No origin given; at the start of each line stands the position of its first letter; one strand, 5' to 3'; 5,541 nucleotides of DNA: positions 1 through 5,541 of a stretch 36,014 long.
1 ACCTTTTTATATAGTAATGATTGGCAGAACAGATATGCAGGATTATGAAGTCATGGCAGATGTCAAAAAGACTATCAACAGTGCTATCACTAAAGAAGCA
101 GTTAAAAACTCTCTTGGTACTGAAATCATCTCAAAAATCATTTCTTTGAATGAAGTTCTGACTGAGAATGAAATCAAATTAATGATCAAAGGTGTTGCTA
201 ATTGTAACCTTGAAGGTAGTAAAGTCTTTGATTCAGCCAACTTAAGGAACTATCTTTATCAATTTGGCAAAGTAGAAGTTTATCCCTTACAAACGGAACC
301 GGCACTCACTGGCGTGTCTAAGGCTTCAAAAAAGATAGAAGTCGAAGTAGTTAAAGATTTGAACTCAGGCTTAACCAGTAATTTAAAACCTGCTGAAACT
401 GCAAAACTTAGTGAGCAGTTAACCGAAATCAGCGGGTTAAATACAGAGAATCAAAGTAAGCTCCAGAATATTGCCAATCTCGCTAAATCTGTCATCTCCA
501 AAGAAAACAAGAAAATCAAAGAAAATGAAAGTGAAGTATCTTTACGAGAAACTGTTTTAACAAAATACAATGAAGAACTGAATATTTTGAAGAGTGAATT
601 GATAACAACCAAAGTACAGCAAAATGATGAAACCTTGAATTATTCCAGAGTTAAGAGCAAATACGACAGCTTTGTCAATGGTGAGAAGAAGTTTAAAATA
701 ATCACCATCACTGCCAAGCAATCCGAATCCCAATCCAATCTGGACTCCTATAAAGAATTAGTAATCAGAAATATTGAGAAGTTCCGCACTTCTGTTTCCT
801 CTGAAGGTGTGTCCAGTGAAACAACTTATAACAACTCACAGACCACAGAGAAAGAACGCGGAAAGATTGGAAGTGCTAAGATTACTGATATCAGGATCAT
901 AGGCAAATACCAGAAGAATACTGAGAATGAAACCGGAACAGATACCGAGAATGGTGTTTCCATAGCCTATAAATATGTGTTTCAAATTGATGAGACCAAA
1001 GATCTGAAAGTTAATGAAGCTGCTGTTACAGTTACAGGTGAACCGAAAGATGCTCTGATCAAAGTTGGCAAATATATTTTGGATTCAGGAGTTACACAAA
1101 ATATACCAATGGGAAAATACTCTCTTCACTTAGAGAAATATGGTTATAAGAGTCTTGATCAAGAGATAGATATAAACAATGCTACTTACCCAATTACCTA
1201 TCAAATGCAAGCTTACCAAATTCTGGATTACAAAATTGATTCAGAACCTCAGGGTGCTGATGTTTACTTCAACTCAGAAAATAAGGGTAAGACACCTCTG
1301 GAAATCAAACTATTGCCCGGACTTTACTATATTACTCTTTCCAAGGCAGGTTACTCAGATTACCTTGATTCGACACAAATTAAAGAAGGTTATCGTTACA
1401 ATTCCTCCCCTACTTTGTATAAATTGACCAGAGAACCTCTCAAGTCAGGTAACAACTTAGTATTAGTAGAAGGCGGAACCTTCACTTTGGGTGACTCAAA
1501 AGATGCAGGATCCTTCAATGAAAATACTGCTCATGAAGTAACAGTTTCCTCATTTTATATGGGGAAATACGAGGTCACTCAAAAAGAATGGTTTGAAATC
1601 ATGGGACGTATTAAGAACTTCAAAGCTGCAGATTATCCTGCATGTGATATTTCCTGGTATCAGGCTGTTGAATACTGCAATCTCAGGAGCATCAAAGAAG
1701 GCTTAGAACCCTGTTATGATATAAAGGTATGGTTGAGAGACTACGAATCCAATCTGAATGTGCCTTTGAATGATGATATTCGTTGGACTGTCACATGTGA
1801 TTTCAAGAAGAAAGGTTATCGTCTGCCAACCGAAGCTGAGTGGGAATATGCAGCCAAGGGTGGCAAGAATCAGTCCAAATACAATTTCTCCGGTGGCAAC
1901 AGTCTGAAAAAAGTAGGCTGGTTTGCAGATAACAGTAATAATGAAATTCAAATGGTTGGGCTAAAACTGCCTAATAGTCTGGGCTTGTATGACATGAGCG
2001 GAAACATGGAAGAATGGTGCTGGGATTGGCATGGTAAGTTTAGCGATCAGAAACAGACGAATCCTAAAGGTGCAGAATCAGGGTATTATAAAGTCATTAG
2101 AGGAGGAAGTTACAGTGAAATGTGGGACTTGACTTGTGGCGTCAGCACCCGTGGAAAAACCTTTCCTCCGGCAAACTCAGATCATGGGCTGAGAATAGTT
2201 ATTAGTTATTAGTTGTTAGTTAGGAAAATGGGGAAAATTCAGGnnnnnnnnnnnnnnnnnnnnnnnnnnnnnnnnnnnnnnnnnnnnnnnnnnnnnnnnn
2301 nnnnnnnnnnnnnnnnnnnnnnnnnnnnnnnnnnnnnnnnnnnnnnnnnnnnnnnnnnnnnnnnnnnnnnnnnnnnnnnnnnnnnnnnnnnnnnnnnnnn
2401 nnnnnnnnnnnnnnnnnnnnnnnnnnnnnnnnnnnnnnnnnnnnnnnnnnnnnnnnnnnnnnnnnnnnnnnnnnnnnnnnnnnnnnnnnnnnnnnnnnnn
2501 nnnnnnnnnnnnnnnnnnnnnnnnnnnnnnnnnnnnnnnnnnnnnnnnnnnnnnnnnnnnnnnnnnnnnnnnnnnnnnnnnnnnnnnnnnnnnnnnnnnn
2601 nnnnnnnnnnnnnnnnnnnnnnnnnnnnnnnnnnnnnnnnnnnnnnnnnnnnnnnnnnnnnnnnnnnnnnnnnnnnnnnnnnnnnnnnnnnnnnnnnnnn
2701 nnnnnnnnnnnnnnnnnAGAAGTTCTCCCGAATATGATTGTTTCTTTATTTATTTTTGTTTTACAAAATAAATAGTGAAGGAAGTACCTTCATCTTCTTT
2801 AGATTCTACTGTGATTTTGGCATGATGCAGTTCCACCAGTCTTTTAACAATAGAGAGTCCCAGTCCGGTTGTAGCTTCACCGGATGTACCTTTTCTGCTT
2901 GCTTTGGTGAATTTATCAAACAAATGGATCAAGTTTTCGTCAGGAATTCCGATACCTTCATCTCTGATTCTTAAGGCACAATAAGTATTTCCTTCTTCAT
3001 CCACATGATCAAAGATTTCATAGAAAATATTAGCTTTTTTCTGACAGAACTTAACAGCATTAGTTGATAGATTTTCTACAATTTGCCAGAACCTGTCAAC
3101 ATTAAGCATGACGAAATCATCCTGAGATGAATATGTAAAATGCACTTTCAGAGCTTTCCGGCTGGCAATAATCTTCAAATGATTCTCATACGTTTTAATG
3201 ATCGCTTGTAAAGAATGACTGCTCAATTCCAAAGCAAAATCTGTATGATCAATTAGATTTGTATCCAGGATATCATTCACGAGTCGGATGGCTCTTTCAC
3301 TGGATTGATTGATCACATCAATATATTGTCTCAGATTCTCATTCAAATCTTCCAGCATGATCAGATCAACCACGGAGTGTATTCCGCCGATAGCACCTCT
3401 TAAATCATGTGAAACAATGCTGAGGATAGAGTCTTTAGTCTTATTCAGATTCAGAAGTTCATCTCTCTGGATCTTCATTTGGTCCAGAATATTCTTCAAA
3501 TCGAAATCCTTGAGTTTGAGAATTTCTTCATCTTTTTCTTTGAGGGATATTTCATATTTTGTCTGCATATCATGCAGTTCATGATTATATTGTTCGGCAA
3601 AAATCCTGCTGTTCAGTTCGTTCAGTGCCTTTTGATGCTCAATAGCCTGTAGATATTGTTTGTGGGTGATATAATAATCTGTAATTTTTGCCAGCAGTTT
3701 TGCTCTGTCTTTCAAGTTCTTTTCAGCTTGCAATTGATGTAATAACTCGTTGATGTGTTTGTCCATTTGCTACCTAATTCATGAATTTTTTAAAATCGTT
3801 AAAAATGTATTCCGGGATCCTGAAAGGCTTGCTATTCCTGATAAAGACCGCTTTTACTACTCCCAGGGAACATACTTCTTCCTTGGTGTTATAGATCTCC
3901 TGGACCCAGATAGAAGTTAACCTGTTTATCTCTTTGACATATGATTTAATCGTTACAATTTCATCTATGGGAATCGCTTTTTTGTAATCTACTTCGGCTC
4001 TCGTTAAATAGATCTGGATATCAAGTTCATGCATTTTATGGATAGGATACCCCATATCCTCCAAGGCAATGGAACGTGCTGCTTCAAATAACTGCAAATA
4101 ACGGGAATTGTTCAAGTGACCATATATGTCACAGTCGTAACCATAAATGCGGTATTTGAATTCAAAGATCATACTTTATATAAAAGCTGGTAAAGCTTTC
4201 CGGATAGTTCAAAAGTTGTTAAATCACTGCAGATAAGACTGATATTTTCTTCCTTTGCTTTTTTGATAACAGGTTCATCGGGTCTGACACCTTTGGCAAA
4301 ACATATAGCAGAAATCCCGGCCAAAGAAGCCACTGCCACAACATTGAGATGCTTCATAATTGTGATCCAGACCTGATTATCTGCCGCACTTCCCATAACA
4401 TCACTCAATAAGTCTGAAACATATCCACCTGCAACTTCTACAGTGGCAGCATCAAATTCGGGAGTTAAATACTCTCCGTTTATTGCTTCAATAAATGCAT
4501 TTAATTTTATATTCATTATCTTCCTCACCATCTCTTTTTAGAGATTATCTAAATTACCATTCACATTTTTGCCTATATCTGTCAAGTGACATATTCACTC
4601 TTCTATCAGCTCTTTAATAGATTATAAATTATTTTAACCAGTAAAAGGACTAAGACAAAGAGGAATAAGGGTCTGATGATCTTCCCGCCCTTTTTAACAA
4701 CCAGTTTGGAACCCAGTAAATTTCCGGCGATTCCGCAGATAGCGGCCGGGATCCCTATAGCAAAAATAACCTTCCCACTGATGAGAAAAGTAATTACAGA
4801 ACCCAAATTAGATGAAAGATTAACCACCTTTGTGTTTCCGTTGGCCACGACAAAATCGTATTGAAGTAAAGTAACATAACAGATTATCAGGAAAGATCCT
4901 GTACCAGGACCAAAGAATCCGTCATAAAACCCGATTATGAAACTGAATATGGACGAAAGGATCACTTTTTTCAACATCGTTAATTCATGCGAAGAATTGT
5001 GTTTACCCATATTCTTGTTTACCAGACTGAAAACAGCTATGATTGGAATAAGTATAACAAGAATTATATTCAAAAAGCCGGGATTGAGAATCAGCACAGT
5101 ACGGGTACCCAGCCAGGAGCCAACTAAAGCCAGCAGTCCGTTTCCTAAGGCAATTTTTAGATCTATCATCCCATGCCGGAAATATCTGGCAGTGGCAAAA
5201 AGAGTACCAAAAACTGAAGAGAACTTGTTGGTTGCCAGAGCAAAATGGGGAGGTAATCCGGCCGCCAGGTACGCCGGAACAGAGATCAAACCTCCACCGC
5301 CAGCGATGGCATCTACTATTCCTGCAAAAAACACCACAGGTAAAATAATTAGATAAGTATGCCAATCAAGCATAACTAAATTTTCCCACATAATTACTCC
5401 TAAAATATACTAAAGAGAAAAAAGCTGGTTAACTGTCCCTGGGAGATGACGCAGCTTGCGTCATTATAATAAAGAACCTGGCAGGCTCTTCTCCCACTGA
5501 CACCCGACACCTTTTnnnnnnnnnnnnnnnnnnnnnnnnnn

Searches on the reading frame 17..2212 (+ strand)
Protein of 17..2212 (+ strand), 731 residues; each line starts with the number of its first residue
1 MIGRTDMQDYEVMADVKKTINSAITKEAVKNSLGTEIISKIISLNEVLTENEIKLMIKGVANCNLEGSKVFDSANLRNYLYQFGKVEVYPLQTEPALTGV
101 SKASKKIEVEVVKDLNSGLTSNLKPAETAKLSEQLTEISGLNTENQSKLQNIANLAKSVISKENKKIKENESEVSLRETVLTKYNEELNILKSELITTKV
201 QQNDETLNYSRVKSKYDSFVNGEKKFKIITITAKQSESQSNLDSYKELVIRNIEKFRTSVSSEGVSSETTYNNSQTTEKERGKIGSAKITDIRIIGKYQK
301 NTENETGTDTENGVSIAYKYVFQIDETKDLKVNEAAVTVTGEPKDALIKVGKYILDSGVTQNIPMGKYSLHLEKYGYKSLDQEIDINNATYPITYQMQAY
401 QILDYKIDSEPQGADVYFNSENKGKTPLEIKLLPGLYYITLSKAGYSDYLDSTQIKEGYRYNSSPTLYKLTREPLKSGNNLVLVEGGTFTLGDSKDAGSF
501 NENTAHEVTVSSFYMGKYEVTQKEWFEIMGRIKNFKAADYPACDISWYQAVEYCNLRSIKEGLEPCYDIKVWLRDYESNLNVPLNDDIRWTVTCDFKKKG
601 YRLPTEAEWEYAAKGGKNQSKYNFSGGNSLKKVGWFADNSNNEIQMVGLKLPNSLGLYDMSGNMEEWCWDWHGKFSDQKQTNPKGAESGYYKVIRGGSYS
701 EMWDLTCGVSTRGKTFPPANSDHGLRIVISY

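Call 19: search_protein_families(library=pfam, proteins=[window:17-2212:+], max_evalue=0.001)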
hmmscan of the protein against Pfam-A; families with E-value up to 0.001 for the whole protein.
window:17-2212:+ (731 aa): 2 families
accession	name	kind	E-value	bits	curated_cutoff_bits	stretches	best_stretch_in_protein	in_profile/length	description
PF03781.23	FGE-sulfatase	-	1.8e-40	139.6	23.3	1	480-728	4-254/255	Sulfatase-modifying factor enzyme 1-like domain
PF08308.17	PEGA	-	3.4e-21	75.3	20.8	2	405-467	4-67/71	PEGA domain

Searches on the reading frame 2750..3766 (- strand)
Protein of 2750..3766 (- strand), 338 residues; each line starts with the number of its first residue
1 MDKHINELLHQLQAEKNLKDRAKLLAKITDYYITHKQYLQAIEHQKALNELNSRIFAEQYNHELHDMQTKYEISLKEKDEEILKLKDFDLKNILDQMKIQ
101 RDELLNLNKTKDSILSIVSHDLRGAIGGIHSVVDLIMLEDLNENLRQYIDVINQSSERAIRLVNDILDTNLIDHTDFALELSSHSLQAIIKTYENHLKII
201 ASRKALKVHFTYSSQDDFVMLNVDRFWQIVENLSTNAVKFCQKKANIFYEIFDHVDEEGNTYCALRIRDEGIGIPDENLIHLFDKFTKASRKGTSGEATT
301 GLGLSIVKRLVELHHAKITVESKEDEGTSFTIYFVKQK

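Call 19: search_protein_families(library=pfam, proteins=[window:2750-3766:-], max_evalue=0.001)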
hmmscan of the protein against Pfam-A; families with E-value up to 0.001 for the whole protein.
window:2750-3766:- (338 aa): 3 families
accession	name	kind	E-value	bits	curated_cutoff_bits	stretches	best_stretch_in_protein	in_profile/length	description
PF02518.31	HATPase_c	-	1.2e-24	87.4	26.4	1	224-334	4-107/111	Histidine kinase-, DNA gyrase B-, and HSP90-like ATPase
PF00512.31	HisKA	-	1.7e-10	41.2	26.9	1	112-173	3-64/66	His Kinase A (phospho-acceptor) domain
PF09510.15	Rtt102p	-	0.00034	21.3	23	1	47-134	45-128/130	Rtt102p-like transcription regulator protein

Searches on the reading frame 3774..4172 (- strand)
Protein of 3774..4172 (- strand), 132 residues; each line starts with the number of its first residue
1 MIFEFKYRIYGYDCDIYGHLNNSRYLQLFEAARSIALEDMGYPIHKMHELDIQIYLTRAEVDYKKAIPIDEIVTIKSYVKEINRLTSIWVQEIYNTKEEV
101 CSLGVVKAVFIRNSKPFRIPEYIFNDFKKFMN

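Call 19: search_protein_families(library=pfam, proteins=[window:3774-4172:-], max_evalue=0.001)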
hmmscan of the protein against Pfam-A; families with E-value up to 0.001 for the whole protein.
window:3774-4172:- (132 aa): 4 families
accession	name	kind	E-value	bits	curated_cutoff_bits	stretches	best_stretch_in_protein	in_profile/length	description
PF13279.12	4HBT_2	-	2.8e-16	60.5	25.5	1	13-121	5-116/122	Thioesterase-like superfamily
PF03061.28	4HBT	-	1e-10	42.2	20.6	1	17-101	1-78/79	Thioesterase superfamily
PF01643.23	Acyl-ACP_TE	-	8.3e-06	26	23.7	1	3-112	4-112/131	Acyl-ACP thioesterase N-terminal domain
PF20791.3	Acyl-ACP_TE_C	-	7e-05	23.4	21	1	6-83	11-75/101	Acyl-ACP thioesterase C-terminal domain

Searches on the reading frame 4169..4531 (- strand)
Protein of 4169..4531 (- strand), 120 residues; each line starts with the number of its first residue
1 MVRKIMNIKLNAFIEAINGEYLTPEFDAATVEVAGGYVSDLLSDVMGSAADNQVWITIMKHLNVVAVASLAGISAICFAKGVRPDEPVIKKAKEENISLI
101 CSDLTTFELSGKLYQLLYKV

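Call 19: search_protein_families(library=pfam, proteins=[window:4169-4531:-], max_evalue=0.001)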
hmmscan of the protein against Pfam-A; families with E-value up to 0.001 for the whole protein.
window:4169-4531:- (120 aa): 2 families
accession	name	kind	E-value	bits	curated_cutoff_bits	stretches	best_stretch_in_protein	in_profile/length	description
PF07085.17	DRTGG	-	7.7e-05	22.9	25.2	1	60-114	49-103/105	DRTGG domain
PF02603.21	Hpr_kinase_N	-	0.0006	20.3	24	1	72-117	80-125/125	HPr Serine kinase N terminus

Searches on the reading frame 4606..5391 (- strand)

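Call 19: search_protein_families(library=pfam, proteins=[window:4606-5391:-], max_evalue=0.001)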
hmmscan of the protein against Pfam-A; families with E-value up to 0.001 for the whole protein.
window:4606-5391:- (261 aa): 1 family
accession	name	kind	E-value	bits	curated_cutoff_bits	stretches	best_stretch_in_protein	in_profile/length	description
PF01925.25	TauE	-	6.4e-47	160.6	32.6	1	17-253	2-236/237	Sulfite exporter TauE/SafE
